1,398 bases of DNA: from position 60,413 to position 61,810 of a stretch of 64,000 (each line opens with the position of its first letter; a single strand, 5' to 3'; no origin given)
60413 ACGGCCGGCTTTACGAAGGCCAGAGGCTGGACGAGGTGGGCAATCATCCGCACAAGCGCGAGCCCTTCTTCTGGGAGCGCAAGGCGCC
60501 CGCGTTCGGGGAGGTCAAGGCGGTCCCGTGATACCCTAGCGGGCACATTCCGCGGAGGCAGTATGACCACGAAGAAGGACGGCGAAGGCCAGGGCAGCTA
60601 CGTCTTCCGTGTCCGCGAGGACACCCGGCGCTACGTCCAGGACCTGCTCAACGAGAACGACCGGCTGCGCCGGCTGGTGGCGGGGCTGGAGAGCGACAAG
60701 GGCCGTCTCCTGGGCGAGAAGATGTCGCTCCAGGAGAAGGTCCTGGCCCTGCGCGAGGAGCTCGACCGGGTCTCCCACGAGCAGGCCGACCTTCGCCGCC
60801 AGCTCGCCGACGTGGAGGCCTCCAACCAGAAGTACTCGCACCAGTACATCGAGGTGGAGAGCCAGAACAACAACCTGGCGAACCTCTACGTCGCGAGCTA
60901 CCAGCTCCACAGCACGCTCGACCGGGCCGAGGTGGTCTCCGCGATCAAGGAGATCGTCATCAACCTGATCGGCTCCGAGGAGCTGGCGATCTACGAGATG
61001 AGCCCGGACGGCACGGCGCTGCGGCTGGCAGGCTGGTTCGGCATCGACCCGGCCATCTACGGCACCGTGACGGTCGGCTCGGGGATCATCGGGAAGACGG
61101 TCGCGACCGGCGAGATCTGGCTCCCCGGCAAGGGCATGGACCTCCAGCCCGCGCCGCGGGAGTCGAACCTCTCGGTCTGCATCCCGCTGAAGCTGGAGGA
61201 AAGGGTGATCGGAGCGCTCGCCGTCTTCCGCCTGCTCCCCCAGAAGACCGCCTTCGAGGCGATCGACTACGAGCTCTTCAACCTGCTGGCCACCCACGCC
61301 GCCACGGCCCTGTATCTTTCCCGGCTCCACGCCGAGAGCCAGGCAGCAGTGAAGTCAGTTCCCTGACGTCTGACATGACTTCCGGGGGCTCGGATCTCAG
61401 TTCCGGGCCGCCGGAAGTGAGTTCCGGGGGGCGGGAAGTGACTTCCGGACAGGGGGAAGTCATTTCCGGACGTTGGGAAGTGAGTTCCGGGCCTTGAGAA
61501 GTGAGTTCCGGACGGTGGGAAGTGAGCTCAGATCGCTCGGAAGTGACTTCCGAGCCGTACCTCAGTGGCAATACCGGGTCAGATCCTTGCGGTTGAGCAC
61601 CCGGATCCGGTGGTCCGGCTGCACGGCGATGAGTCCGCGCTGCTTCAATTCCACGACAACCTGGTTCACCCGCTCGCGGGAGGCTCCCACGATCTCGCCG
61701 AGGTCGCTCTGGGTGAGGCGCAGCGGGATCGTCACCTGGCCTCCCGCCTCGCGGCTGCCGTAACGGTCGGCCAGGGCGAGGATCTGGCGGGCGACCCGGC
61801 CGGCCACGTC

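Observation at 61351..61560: Family-A array copy 3: exactly 10 x 21 nt, and it supplies the stop codon of the GAF gene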

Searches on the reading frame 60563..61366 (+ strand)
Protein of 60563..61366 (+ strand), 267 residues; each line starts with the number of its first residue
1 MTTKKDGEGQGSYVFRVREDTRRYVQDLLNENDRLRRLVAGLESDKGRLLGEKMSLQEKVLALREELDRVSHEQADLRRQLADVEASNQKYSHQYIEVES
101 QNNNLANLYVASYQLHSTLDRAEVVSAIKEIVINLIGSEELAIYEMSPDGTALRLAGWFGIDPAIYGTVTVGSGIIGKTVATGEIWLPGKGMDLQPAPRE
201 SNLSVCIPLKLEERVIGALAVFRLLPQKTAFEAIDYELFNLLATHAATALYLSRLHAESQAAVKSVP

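Call 12: search_protein_families(library=pfam, proteins=[window:60563-61366:+])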
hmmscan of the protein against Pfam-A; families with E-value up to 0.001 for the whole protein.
window:60563-61366:+ (267 aa): 3 families
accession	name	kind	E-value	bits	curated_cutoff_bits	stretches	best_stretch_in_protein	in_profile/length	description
PF13185.12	GAF_2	-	1.6e-09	38.5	28.6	1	119-250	2-135/136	GAF domain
PF13492.12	GAF_3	-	2.5e-08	34.8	27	1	130-250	11-127/129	GAF domain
PF01590.32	GAF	-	1.7e-05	25.8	22.4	1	121-250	2-133/133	GAF domain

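Call 13: find_homologous_proteins(query=window:60563-61363:+)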
Query window:60563-61363:+ (267 aa): 5733 proteins with E <= 0.001 among 8000 candidates; the best 120 are listed.
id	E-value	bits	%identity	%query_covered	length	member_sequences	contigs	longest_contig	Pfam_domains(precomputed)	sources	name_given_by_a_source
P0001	3.7e-158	542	93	100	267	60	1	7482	PF13185.13,PF01590.33,PF13492.13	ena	-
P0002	2.9e-154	530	91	99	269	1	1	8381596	PF13185.13,PF01590.33,PF13492.13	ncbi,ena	-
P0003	3.2e-154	530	91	100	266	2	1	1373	PF13185.13,PF01590.33,PF13492.13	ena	-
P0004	6.7e-151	519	91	100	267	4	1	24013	PF13185.13,PF01590.33,PF13492.13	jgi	jgi:transcriptional regulator with GAF, ATPase, and Fis domain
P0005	1.7e-150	517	89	100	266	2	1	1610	PF13185.13,PF13492.13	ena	-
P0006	1.7e-149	514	89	99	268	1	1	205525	PF13185.13,PF13492.13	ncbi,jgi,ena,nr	ncbi:MAG TPA: GAF domain-containing protein [Thermoanaerobaculia bacterium]|nr:GAF domain-containing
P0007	2.2e-146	504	86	99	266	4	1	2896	PF13185.13,PF01590.33,PF13492.13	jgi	jgi:hypothetical protein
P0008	1.0e-143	495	85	99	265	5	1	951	PF13185.13,PF13492.13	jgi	jgi:nitrate/nitrite-specific signal transduction histidine kinase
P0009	3.1e-141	487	84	99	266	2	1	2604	PF13185.13,PF13492.13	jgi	jgi:transcriptional regulator with GAF, ATPase, and Fis domain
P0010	4.4e-141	487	83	99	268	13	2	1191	PF13185.13,PF01590.33,PF13492.13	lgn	-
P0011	8.2e-140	482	84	98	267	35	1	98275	PF13185.13,PF13492.13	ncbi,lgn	ncbi:MAG: GAF domain-containing protein [Acidobacteriota bacterium]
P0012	3.6e-135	467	81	98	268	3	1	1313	PF13185.13,PF01590.33,PF13492.13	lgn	-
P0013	7.2e-129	447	79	97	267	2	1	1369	PF13185.13,PF01590.33,PF13492.13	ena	-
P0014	1.6e-128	445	78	99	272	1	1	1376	PF13185.13,PF13492.13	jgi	jgi:regulator of replication initiation timing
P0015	1.6e-128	445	76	100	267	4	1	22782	PF13185.13,PF13492.13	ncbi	ncbi:MAG TPA: GAF domain-containing protein [Thermoanaerobaculia bacterium]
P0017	2.0e-127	442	77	100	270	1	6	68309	PF13492.13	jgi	jgi:hypothetical protein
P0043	5.2e-116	404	73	96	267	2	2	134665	PF13185.13,PF01590.33,PF13492.13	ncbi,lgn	-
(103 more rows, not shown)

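Call 15: find_encoding_contigs(protein=P0002, flank=10000, max_places=2)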
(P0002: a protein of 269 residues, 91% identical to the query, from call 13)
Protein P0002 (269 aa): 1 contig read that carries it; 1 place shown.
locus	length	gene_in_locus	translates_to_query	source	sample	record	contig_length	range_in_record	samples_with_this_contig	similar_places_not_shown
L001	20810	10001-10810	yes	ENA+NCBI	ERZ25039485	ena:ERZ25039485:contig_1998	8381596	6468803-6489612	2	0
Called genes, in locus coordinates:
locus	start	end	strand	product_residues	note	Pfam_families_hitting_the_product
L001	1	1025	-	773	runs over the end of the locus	PF00580:UvrD-helicase, PF13245:AAA_19, PF13604:AAA_30 (faint), PF01443:Viral_helicase1 (faint), PF13361:UvrD_C, PF13538:UvrD_C_2, PF21196:PcrA_UvrD_tudor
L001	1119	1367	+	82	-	-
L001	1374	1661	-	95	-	-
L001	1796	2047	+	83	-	-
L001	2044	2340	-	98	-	-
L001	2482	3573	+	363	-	PF13191:AAA_16 (faint), PF07724:AAA_2, PF13401:AAA_22 (faint), PF00004:AAA (weak), PF05729:NACHT (weak)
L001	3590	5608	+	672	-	-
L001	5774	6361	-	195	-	-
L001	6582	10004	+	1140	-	PF00930:DPPIV_N (faint), PF26549:Tricorn_N, PF26550:Tricorn_2nd, PF07676:PD40 (weak), PF26549:Tricorn_N, PF26550:Tricorn_2nd, PF01979:Amidohydro_1, PF07969:Amidohydro_3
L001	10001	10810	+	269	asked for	PF01590:GAF (weak), PF13185:GAF_2, PF13492:GAF_3 (weak)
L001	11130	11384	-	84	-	PF02604:PhdYeFM_antitox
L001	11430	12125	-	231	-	PF00027:cNMP_binding, PF13545:HTH_Crp_2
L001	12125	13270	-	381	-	PF00155:Aminotran_1_2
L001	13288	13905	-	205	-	PF13505:OMP_b-brl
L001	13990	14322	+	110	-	PF06155:GBBH-like_N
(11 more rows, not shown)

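Call 16: find_encoding_contigs(protein=P0006, flank=10000, max_places=2)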
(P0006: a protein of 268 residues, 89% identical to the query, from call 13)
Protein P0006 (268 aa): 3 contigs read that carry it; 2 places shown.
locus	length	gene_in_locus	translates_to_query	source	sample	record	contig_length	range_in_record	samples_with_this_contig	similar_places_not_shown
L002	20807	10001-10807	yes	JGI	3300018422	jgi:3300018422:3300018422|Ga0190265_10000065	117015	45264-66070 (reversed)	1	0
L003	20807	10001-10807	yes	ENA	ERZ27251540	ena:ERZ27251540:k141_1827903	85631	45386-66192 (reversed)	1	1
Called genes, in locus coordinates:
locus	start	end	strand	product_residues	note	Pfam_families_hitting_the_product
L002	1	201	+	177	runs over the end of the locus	-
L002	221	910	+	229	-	-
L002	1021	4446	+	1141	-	PF00930:DPPIV_N (faint), PF26549:Tricorn_N, PF26550:Tricorn_2nd, PF07676:PD40, PF26550:Tricorn_2nd (weak), PF26549:Tricorn_N, PF01979:Amidohydro_1, PF07969:Amidohydro_3, +1 more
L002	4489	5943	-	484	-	PF00413:Peptidase_M10 (weak), PF13313:DUF4082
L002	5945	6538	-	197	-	-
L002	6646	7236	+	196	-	PF07638:Sigma70_ECF, PF08281:Sigma70_r4_2, PF04545:Sigma70_r4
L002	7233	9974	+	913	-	PF00069:Pkinase, PF07714:PK_Tyr_Ser-Thr, PF13424:TPR_12, PF17874:TPR_MalT, PF13424:TPR_12, PF13424:TPR_12, PF13374:TPR_10, PF13424:TPR_12, +11 more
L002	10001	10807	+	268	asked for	PF13185:GAF_2, PF13492:GAF_3 (weak)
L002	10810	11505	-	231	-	PF00027:cNMP_binding, PF13545:HTH_Crp_2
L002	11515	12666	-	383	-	PF00155:Aminotran_1_2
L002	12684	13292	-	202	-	PF13505:OMP_b-brl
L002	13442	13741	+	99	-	PF06155:GBBH-like_N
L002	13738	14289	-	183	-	PF12804:NTP_transf_3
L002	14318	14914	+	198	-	PF00160:Pro_isomerase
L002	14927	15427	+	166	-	PF00160:Pro_isomerase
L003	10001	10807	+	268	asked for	PF13185:GAF_2, PF13492:GAF_3 (weak)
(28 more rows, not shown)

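Call 17: find_encoding_contigs(protein=P0011, flank=10000, max_places=2)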
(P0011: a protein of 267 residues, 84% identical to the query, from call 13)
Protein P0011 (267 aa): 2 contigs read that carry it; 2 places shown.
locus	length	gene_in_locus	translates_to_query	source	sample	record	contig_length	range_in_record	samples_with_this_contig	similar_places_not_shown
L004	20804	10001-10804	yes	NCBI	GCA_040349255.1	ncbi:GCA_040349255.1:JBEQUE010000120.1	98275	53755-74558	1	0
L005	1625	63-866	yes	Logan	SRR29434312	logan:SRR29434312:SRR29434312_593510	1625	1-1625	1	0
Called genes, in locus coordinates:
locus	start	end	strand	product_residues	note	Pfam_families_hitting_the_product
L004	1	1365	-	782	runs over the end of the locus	PF00580:UvrD-helicase, PF13245:AAA_19, PF13604:AAA_30 (faint), PF01443:Viral_helicase1 (faint), PF13361:UvrD_C, PF13538:UvrD_C_2, PF21196:PcrA_UvrD_tudor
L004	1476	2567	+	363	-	PF07724:AAA_2, PF00004:AAA (weak)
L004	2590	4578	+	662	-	-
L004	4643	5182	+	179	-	PF04542:Sigma70_r2, PF08281:Sigma70_r4_2, PF04545:Sigma70_r4 (weak)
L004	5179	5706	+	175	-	-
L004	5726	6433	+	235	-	-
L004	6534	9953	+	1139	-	PF26549:Tricorn_N, PF26550:Tricorn_2nd, PF07676:PD40, PF26549:Tricorn_N, PF26550:Tricorn_2nd, PF26549:Tricorn_N (weak), PF01979:Amidohydro_1, PF07969:Amidohydro_3 (weak), +2 more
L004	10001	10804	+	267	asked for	PF13185:GAF_2, PF13492:GAF_3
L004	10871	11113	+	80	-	-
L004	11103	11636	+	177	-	PF01850:PIN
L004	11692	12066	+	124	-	PF05899:Cupin_3 (weak), PF07883:Cupin_2, PF00190:Cupin_1 (weak)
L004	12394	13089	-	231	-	PF00027:cNMP_binding, PF13545:HTH_Crp_2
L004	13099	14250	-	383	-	PF00155:Aminotran_1_2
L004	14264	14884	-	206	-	PF13505:OMP_b-brl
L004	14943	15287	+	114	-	PF06155:GBBH-like_N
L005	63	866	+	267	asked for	PF13185:GAF_2, PF13492:GAF_3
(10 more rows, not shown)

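Call 27: find_encoding_contigs(protein=P0001, flank=6000, max_places=3)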
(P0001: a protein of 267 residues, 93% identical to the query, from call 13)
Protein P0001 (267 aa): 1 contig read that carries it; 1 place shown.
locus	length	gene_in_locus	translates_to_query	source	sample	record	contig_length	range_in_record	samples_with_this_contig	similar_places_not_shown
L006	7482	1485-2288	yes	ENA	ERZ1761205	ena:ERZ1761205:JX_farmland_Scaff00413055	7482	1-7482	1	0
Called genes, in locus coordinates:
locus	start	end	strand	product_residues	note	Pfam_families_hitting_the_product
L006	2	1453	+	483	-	?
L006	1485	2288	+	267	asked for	PF01590:GAF (weak), PF13185:GAF_2, PF13492:GAF_3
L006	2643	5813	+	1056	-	PF01443:Viral_helicase1 (faint), PF13086:AAA_11 (weak), PF13087:AAA_12, PF13538:UvrD_C_2 (faint)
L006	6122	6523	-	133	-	PF01850:PIN, PF13470:PIN_3 (weak)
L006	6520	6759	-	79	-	PF04014:MazE_antitoxin, PF15937:PrlF_antitoxin (weak)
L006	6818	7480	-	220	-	?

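Call 28: find_encoding_contigs(protein=P0004, flank=10000, max_places=3)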
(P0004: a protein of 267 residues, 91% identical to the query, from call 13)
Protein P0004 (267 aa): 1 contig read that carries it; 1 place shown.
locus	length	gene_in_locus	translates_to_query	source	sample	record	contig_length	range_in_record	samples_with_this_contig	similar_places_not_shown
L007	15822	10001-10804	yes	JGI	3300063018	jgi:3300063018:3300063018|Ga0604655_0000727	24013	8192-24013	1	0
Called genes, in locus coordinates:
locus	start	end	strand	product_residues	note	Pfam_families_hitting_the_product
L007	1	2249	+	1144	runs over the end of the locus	PF00930:DPPIV_N (faint), PF26549:Tricorn_N, PF26550:Tricorn_2nd, PF07676:PD40, PF26550:Tricorn_2nd, PF26549:Tricorn_N, PF01979:Amidohydro_1, PF07969:Amidohydro_3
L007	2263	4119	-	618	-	PF00501:AMP-binding, PF13193:AMP-binding_C, PF00550:PP-binding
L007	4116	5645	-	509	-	PF04055:Radical_SAM, PF13353:Fer4_12 (faint), PF13186:SPASM (weak)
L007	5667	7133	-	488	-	PF04055:Radical_SAM, PF13353:Fer4_12 (weak)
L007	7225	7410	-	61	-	-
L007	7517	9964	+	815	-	PF12704:MacB_PCD, PF02687:FtsX, PF12704:MacB_PCD, PF02687:FtsX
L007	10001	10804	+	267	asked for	PF01590:GAF, PF13185:GAF_2, PF13492:GAF_3 (weak)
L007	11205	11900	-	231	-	PF12802:MarR_2 (faint), PF00027:cNMP_binding, PF13545:HTH_Crp_2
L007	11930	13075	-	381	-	PF00155:Aminotran_1_2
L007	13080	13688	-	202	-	PF13505:OMP_b-brl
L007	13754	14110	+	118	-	PF06155:GBBH-like_N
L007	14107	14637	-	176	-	PF12804:NTP_transf_3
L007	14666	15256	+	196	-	PF00160:Pro_isomerase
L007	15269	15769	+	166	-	PF00160:Pro_isomerase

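Call 29: find_encoding_contigs(protein=P0003, flank=3000, max_places=3)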
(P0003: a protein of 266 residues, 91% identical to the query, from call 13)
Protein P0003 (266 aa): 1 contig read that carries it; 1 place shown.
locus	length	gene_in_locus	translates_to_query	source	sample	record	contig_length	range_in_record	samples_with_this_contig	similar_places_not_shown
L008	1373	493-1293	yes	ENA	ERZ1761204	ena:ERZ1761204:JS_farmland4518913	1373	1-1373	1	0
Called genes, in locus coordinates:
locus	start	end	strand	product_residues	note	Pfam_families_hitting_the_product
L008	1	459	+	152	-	?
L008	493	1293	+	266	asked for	PF01590:GAF (weak), PF13185:GAF_2, PF13492:GAF_3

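Call 85: find_encoding_contigs(protein=P0017, flank=2500, max_places=2)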
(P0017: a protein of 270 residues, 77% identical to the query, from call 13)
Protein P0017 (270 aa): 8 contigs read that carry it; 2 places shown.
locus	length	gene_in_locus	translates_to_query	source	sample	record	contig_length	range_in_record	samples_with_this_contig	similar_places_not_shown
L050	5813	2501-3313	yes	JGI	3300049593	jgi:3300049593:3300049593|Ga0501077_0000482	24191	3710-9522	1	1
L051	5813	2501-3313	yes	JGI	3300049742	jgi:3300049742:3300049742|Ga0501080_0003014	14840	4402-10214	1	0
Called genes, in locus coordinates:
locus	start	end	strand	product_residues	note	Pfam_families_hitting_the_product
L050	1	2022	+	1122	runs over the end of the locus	PF26549:Tricorn_N, PF26550:Tricorn_2nd, PF07676:PD40 (weak), PF26549:Tricorn_N, PF26550:Tricorn_2nd, PF26549:Tricorn_N (weak), PF01979:Amidohydro_1, PF07969:Amidohydro_3 (weak), +1 more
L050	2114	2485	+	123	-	PF00072:Response_reg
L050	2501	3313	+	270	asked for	PF13492:GAF_3 (faint)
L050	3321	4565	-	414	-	PF00515:TPR_1 (faint), PF07719:TPR_2 (faint), PF13181:TPR_8 (faint), PF17874:TPR_MalT, PF28559:TPR_SusR (weak), PF13424:TPR_12, PF14559:TPR_19 (weak), PF13424:TPR_12 (weak), +1 more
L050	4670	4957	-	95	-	-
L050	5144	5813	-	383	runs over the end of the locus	PF00155:Aminotran_1_2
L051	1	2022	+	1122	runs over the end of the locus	PF26549:Tricorn_N, PF26550:Tricorn_2nd, PF07676:PD40 (weak), PF26549:Tricorn_N (weak), PF26550:Tricorn_2nd (weak), PF26549:Tricorn_N (weak), PF01979:Amidohydro_1, PF07969:Amidohydro_3 (weak), +1 more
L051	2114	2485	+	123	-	PF00072:Response_reg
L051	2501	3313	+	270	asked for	PF13492:GAF_3 (faint)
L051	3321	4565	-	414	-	PF00515:TPR_1 (faint), PF07719:TPR_2 (faint), PF13181:TPR_8 (faint), PF17874:TPR_MalT, PF28559:TPR_SusR (weak), PF13424:TPR_12, PF14559:TPR_19 (weak), PF13424:TPR_12 (weak), +1 more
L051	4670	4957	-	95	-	-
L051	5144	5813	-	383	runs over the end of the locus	PF00155:Aminotran_1_2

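Call 86: find_encoding_contigs(protein=P0043, flank=2500, max_places=2)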
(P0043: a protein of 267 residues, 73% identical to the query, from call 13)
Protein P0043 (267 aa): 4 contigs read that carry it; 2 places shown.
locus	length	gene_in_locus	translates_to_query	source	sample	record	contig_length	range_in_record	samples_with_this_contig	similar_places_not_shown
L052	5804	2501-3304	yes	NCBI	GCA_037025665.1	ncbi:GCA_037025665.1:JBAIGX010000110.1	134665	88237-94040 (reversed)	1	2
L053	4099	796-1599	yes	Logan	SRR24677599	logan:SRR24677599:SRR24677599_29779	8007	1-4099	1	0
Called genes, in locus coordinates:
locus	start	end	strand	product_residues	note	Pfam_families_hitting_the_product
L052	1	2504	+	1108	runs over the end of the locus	PF00930:DPPIV_N (faint), PF26550:Tricorn_2nd, PF07676:PD40 (weak), PF26549:Tricorn_N, PF26550:Tricorn_2nd (weak), PF26549:Tricorn_N, PF01979:Amidohydro_1, PF07969:Amidohydro_3 (weak), +1 more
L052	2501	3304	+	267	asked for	PF01590:GAF (weak), PF13185:GAF_2, PF13492:GAF_3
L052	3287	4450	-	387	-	PF00155:Aminotran_1_2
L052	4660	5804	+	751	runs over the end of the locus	PF00595:PDZ (weak), PF13180:PDZ_2, PF17820:PDZ_6, PF13185:GAF_2 (weak), PF13492:GAF_3 (faint), PF00990:GGDEF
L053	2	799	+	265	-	?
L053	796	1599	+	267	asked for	PF01590:GAF (weak), PF13185:GAF_2, PF13492:GAF_3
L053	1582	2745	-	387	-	PF00155:Aminotran_1_2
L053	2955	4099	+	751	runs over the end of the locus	PF00595:PDZ (weak), PF13180:PDZ_2, PF17820:PDZ_6, PF13185:GAF_2 (weak), PF13492:GAF_3 (faint), PF00990:GGDEF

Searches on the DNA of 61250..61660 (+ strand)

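Call 65: search_dna_similar(query=window:61393-61560:+, collection=plasmids, mode=distant, max_evalue=0.001, max_rows=20)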
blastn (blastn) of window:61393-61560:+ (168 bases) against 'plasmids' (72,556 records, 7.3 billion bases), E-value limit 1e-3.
No match.

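Call 66: search_dna_similar(query=window:61393-61560:+, collection=phages, mode=distant, max_evalue=0.001, max_rows=20)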
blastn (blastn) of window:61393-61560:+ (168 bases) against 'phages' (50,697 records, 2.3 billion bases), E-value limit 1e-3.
No match.

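Call 89: search_rna_families(source=window, start=61250, end=61660, threshold=evalue, max_evalue=1)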
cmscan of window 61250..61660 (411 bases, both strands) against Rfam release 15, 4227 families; matches with E-value up to 1: 0.
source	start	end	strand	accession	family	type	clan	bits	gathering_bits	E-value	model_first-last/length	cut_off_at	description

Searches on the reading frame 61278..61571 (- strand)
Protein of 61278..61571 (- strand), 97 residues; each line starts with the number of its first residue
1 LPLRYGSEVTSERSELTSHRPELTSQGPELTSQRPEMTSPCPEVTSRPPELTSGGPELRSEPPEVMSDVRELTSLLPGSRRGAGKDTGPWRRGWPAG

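Call 90: search_protein_families(library=pfam, proteins=[window:61278-61571:-], max_evalue=0.01)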
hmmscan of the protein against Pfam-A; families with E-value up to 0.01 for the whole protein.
window:61278-61571:- (97 aa): 1 family
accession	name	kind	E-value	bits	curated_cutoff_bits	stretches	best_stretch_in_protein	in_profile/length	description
PF20678.2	HV_Gp350_C-term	-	0.0075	15.6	26.4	1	10-65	63-118/442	Herpesvirus Envelope glycoprotein GP350 C-terminal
